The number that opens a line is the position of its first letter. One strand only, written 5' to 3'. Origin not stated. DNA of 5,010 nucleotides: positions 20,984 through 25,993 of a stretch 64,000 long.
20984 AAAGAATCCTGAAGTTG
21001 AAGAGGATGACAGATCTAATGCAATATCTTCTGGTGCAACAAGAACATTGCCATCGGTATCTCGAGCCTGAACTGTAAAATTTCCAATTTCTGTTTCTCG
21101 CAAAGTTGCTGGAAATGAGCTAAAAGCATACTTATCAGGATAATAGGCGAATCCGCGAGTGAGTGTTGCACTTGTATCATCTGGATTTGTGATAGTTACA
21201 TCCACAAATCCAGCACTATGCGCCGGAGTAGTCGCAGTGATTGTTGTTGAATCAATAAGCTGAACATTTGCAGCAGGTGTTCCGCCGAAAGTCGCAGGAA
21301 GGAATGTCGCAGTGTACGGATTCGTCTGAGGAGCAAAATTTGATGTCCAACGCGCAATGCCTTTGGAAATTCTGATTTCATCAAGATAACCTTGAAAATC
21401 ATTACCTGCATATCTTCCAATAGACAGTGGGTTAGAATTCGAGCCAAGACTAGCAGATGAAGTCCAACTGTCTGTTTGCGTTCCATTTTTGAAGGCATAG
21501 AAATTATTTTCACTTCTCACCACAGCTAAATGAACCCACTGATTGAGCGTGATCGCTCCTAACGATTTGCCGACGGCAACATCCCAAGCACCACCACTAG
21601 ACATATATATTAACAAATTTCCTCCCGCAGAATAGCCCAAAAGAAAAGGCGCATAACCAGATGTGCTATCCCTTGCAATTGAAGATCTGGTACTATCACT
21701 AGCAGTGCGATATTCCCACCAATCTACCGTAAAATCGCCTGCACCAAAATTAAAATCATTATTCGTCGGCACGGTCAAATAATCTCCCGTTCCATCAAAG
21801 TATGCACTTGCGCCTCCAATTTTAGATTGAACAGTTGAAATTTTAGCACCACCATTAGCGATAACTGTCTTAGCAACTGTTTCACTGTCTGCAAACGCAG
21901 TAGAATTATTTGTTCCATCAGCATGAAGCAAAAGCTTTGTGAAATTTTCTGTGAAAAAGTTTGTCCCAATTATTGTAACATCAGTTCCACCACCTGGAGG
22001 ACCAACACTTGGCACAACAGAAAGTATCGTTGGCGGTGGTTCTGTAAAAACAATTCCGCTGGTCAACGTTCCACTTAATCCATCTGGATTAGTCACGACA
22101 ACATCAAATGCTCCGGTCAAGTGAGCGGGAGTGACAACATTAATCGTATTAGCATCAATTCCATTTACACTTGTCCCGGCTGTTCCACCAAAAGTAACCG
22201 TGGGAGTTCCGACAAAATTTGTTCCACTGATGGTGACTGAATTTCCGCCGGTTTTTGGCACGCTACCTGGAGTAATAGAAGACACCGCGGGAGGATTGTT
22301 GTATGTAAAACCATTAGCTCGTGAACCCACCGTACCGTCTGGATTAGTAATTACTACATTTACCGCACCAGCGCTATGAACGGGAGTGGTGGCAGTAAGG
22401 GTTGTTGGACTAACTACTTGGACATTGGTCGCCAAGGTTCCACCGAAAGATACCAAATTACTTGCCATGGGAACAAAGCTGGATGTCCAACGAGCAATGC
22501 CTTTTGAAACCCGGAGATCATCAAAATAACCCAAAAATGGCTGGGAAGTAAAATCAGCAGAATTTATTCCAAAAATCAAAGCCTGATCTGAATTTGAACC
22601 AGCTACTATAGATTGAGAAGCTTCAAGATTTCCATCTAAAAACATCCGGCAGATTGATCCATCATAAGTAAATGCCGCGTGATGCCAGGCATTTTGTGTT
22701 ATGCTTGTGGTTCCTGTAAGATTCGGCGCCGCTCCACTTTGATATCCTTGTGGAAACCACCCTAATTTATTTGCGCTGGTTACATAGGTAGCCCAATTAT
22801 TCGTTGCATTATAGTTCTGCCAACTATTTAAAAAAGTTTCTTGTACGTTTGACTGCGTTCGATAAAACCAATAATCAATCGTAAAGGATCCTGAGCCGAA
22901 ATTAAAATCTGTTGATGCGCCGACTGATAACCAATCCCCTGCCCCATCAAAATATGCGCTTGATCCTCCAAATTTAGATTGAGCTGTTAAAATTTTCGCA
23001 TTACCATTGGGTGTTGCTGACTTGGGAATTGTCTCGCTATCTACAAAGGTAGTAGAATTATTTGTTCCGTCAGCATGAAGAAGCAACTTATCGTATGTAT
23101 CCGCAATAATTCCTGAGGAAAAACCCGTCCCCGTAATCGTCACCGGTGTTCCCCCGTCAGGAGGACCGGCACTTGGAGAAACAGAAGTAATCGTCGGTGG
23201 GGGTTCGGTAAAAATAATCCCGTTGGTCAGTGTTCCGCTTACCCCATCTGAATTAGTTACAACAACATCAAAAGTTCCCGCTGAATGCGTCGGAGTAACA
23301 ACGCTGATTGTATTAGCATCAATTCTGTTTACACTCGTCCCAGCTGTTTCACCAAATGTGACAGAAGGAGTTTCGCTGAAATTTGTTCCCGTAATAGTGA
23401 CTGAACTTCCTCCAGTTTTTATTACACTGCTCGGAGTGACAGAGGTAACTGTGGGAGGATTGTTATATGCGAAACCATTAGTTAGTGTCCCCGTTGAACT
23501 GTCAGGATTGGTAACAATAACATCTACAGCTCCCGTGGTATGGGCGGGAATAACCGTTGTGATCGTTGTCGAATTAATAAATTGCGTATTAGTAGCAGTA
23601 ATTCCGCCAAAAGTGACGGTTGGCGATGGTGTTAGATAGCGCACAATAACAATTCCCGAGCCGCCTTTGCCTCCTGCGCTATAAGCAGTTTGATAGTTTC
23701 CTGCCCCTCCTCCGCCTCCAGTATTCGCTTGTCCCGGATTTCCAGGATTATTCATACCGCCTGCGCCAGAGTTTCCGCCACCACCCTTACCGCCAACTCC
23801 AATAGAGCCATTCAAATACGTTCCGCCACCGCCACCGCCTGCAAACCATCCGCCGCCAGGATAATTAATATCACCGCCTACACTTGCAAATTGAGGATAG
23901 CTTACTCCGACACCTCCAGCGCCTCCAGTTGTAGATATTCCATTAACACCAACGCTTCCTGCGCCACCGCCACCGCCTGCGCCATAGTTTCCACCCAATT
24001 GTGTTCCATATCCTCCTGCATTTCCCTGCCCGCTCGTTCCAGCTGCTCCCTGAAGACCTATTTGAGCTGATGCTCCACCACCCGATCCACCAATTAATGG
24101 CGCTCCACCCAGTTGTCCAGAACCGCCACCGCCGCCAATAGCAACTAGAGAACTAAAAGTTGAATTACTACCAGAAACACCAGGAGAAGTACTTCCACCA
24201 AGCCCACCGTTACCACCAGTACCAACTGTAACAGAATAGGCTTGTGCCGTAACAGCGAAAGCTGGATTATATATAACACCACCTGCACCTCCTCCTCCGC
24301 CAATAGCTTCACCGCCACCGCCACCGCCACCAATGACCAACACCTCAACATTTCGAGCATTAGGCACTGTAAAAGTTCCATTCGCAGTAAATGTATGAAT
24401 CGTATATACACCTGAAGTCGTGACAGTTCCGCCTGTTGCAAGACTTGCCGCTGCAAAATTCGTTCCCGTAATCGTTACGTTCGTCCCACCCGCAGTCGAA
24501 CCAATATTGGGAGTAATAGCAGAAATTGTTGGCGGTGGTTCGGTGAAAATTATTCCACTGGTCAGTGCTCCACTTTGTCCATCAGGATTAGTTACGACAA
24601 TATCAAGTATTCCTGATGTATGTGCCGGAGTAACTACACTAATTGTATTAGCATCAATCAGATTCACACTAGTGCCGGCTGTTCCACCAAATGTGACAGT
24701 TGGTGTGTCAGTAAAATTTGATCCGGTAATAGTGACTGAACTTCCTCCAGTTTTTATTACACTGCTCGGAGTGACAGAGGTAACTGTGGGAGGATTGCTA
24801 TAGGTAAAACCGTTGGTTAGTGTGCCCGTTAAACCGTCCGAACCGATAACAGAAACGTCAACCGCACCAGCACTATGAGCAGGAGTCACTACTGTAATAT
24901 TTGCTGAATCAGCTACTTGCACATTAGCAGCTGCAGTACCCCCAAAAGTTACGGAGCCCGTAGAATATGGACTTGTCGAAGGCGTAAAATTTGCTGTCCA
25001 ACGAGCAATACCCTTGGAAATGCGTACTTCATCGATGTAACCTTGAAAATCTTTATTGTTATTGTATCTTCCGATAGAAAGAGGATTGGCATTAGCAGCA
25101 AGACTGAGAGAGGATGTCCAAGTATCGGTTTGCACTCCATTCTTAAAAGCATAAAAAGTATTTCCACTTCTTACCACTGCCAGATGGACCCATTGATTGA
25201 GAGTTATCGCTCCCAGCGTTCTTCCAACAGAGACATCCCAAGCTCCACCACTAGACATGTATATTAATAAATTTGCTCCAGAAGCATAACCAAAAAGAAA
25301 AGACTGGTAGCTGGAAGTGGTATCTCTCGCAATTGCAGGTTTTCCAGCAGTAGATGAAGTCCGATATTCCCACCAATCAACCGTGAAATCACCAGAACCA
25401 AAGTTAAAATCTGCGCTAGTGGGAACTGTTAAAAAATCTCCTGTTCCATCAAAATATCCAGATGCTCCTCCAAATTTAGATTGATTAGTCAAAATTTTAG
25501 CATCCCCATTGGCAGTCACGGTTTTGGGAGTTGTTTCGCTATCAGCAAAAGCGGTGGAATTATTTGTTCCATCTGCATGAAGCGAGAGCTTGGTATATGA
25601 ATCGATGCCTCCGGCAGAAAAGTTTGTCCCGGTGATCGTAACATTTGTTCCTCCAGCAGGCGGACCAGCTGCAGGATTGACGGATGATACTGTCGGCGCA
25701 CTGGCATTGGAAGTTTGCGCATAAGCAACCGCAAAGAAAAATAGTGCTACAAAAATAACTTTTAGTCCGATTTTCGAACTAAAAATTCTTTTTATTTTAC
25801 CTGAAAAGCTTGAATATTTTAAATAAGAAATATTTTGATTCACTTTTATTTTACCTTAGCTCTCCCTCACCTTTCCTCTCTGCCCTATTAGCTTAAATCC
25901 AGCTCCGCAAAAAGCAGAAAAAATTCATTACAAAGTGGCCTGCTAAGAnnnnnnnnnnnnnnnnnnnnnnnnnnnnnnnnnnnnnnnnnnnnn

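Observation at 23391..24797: Exact 72-bp direct repeats (and longer diverged repeat units) inside the giant gene, a likely recombination/assembly hotspot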

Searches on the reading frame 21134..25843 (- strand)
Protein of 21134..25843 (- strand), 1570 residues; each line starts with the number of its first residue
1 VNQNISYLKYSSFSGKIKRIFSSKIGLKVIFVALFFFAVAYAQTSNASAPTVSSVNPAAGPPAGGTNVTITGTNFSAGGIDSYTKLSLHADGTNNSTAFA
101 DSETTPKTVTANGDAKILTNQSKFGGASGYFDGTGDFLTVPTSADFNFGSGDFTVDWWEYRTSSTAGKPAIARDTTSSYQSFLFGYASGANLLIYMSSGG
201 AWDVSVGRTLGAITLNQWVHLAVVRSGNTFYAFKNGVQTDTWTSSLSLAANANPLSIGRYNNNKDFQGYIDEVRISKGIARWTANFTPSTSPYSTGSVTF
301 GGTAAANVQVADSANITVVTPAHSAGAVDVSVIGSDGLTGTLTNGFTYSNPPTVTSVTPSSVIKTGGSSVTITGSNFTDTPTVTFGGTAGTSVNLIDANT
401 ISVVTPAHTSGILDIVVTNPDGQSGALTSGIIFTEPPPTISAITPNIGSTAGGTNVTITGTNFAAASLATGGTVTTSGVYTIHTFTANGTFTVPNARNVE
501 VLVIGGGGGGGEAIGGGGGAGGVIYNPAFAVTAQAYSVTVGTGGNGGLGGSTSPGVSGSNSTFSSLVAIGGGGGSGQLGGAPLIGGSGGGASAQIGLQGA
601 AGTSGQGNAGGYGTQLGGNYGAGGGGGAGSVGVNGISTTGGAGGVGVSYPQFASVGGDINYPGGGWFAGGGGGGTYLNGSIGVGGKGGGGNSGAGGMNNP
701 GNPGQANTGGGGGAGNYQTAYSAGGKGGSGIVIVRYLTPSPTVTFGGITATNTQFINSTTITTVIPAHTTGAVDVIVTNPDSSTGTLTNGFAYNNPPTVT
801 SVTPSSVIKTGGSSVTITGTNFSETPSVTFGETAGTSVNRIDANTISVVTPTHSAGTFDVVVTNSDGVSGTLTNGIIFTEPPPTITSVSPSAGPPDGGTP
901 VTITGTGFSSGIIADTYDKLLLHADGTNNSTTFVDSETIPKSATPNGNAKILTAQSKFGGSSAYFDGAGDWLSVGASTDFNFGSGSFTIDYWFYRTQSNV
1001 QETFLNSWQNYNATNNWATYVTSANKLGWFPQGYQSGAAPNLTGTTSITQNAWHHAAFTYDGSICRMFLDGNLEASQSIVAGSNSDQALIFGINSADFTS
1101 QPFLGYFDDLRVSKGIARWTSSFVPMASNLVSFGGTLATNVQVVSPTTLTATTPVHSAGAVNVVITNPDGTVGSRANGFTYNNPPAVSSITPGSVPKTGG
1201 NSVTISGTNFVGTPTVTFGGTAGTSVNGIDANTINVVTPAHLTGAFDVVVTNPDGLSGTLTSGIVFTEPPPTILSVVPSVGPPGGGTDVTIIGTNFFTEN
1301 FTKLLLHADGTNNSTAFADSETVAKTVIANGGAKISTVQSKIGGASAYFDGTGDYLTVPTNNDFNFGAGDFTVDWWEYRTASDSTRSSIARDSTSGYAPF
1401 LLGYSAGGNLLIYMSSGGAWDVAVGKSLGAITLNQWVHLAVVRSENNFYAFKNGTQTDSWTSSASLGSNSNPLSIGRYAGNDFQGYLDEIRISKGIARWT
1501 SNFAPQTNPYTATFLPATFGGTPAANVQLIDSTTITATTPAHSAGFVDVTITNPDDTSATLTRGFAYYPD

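Call 14: find_homologous_proteins(query=window:21134-25843:-, max_evalue=1e-10)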
Query window:21134-25843:- (1570 aa): 2603 proteins with E <= 1e-10 among 8000 candidates; the best 120 are listed.
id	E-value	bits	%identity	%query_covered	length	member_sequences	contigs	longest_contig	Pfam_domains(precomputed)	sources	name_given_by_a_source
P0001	0.0e+0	1241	49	11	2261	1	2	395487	PF01833.31,PF03797.26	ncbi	-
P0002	0.0e+0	1232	47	11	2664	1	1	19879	PF01833.31,PF20144.6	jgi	-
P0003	0.0e+0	1229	50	11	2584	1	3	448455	PF00960.26,PF16179.12,PF01833.31,PF20144.6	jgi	jgi:hypothetical protein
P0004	0.0e+0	1132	50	11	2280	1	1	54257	PF01833.31,PF14545.14,PF20144.6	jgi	jgi:hypothetical protein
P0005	0.0e+0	1123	32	36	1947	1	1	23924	PF16179.12,PF01833.31,PF20144.6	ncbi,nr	ncbi:MAG: IPT/TIG domain-containing protein, partial [Planctomycetes bacterium]|nr:IPT/TIG domain-co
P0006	0.0e+0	1104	36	35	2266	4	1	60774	PF16179.12,PF01833.31,PF14545.14,PF20144.6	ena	-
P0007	0.0e+0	1086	41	18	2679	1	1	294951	PF01833.31,PF14545.14,PF20254.4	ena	-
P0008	0.0e+0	1085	44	11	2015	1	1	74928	PF01833.31,PF20144.6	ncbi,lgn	ncbi:MAG: IPT/TIG domain-containing protein [Bacteriovoracaceae bacterium]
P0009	0.0e+0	1084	54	11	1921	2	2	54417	PF22707.3,PF01833.31,PF20144.6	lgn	-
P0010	0.0e+0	1068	49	11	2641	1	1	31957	PF01833.31,PF20144.6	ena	-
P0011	0.0e+0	1051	32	27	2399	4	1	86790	PF16179.12,PF01833.31,PF20144.6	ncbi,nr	ncbi:MAG: IPT/TIG domain-containing protein [Acidobacteria bacterium]|nr:IPT/TIG domain-containing p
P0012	0.0e+0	1017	42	11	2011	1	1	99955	PF01833.31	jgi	-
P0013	0.0e+0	1016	51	11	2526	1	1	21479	PF16179.12,PF01833.31,PF20144.6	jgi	jgi:hypothetical protein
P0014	2.3e-292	991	32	35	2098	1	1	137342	PF01833.31,PF20144.6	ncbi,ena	-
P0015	3.7e-292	991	32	41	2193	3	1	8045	PF01833.31,PF20144.6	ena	-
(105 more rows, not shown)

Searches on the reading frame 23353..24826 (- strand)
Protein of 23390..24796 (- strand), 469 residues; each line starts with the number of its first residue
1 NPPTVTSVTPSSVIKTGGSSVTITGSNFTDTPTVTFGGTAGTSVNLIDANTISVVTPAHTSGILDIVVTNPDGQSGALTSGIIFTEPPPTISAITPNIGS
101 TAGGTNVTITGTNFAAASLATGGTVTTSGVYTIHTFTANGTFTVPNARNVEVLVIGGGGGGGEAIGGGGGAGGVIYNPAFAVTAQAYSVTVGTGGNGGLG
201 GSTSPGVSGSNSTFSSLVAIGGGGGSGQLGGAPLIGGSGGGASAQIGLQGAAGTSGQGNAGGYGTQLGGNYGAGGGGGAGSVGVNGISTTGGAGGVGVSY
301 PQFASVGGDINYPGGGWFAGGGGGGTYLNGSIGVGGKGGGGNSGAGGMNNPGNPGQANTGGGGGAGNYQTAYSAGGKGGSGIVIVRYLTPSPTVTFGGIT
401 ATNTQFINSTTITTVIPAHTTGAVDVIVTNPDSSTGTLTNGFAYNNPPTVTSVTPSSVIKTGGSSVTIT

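Call 16: find_related_loci(query=window:23353-24826:-, collection=genome_contigs, flank=10000)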
Query window:23353-24826:- (491 aa) in genome_contigs; peptide patterns used: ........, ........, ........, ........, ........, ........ (x = any residue, [..] = any of these).
64 stretches matched a pattern; 3 encode a relative of the query (tblastn E <= 1e-3); 3 distinct loci.
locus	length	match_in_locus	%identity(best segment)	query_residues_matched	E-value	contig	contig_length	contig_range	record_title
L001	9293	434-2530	45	1-491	1e-23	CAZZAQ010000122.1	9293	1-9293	MAG TPA_asm: uncultured Bifidobacterium sp. isolate SRP119689_co1_255 genome assembly, contig: NODE_11584_length_9293_co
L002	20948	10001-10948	38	1-484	1e-13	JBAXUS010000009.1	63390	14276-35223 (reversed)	MAG: Planctomycetota bacterium isolate ELA667 MAG667_9, whole genome shotgun sequence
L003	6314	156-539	48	114-236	4e-6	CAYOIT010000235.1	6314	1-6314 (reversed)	MAG TPA_asm: uncultured Verrucomicrobiota bacterium isolate SRP272421_co4_179 genome assembly, contig: NODE_43456_length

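Call 17: find_related_loci(query=window:23353-24826:-, collection=metagenome_contigs, flank=10000)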
Query window:23353-24826:- (491 aa) in metagenome_contigs; peptide patterns used: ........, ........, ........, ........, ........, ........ (x = any residue, [..] = any of these).
126 stretches matched a pattern; 14 encode a relative of the query (tblastn E <= 1e-3); 14 distinct loci.
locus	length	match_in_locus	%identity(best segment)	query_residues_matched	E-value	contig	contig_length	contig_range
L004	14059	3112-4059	38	1-484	3e-13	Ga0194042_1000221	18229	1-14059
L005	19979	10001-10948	38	1-484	3e-13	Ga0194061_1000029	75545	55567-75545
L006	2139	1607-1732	69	130-170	1e-10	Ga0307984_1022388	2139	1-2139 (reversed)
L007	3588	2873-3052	48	107-165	2e-7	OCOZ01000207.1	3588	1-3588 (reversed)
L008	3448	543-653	62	129-165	2e-7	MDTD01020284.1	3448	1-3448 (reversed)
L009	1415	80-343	54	134-224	3e-7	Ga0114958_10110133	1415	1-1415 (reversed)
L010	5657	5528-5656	60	125-167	6e-7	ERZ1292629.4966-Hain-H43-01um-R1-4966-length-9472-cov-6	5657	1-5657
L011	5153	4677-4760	75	127-154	3e-6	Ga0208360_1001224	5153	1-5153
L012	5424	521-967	51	130-276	3e-6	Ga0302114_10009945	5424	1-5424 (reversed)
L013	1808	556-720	46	14-69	4e-6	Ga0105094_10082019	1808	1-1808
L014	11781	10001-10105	63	128-162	8e-6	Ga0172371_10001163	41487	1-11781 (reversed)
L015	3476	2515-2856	39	125-224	9e-6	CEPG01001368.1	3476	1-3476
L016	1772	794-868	72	130-154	6e-5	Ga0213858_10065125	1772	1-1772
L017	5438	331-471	53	111-155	1e-4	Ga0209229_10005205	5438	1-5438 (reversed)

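Call 53: search_protein_representatives(protein=window:23390-24796:-)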
Query: 469 residues. Proteins with E-value up to 0.001 (for the whole library): 34291; up to 1e-10: 15063; up to 1e-30: 2486. The best 150 are listed.
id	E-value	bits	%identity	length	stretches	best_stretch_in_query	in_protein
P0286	0.0e+00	1460.9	40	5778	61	2-115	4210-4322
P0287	0.0e+00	1210.4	37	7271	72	3-117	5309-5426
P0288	0.0e+00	1195.7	40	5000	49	4-162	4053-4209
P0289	0.0e+00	1080.6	41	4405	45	2-118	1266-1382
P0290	0.0e+00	1063.3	41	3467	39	2-123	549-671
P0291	0.0e+00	1035.2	39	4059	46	2-137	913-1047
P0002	0.0e+00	1016.3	46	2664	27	3-116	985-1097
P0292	2.2e-297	1002.9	40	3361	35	3-115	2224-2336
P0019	5.5e-251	849.9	50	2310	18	3-128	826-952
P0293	2.2e-248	841.3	41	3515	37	16-124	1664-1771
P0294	1.0e-246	835.9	47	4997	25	2-117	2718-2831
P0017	1.1e-246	835.7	43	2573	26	3-118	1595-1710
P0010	1.4e-245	832.1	42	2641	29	2-122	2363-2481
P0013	3.5e-243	824.2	45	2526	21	3-115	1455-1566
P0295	1.4e-240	815.6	41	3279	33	16-125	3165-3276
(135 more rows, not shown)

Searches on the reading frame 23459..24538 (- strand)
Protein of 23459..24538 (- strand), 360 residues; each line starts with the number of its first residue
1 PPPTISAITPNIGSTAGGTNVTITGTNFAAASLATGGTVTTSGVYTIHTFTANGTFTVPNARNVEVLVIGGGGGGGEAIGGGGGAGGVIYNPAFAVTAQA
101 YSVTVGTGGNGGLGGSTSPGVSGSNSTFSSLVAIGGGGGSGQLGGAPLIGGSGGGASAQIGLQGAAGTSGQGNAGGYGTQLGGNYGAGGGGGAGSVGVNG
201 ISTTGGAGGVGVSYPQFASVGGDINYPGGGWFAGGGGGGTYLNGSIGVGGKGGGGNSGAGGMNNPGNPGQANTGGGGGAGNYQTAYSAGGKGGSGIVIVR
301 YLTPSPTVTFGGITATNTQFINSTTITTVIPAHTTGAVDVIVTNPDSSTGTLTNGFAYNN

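Call 39: search_solved_structures(query=window:23459-24538:-, max_evalue=1)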
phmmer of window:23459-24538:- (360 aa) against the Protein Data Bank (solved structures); distinct sequences matched with E-value up to 1: 8.
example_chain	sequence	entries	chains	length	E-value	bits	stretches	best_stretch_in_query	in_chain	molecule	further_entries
5l7n_A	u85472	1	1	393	0.0056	19.1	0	3-30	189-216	Plexin-A1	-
7m0r_A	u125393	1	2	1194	0.13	14.7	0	4-32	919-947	Plexin-A4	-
5l5k_A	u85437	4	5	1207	0.13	14.7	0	4-32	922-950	Plexin-A4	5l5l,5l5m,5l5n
3mqi_A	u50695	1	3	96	0.27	13.6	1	3-50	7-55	Transcription factor COE1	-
5lsp_A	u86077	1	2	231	0.28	13.5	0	3-30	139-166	Hepatocyte growth factor receptor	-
5l56_A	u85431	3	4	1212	0.38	13.1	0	3-30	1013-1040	Plexin-A1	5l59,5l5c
3muj_A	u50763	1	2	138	0.46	12.8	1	3-49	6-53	Transcription factor COE3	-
3n50_A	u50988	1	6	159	0.63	12.4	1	3-49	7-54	Transcription factor COE3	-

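Call 48: predict_structure(alignment_id=A1)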
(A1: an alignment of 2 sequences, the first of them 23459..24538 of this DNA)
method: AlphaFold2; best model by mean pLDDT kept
length: 360 residues; sequences in the alignment: 2
mean_pLDDT: 31.2   pTM: 0.30
mean pLDDT of the five models: 31.2, 29.5, 29.2, 28.4, 27.4
residues with pLDDT >= 90: 0; 70-90: 0; 50-70: 0; < 50: 360
segments of 3 or more residues with pLDDT < 50: 1-360
pLDDT, mean of each block of 10 residues (from residue 1): 27 27 27 24 37 40 46 38 39 38 38 31 27 33 35 30 24 27 32 25 25 26 26 25 26 28 26 28 34 40 34 28 27 33 39 33
secondary structure, 60 per line:
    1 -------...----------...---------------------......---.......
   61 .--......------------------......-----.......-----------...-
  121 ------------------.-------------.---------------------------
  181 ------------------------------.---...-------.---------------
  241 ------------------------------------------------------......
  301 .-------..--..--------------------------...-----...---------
elements in order: E8-10 E21-23 E45-50 E54-61 E64-69 E88-93 E99-105 E117-119 E295-301 E341-343 E349-351

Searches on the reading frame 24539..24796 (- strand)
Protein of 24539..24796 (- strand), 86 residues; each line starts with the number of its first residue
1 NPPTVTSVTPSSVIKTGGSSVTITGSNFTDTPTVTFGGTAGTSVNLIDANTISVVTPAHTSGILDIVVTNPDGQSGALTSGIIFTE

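Call 52: search_protein_families(library=pfam, proteins=[window:24539-24796:-], max_evalue=0.01)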
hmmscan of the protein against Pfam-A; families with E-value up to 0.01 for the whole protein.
seq(86 aa): 1 family
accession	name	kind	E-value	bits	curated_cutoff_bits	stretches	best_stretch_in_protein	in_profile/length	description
PF01833.30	TIG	-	2.7e-14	53.3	20.9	1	3-75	1-77/84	IPT/TIG domain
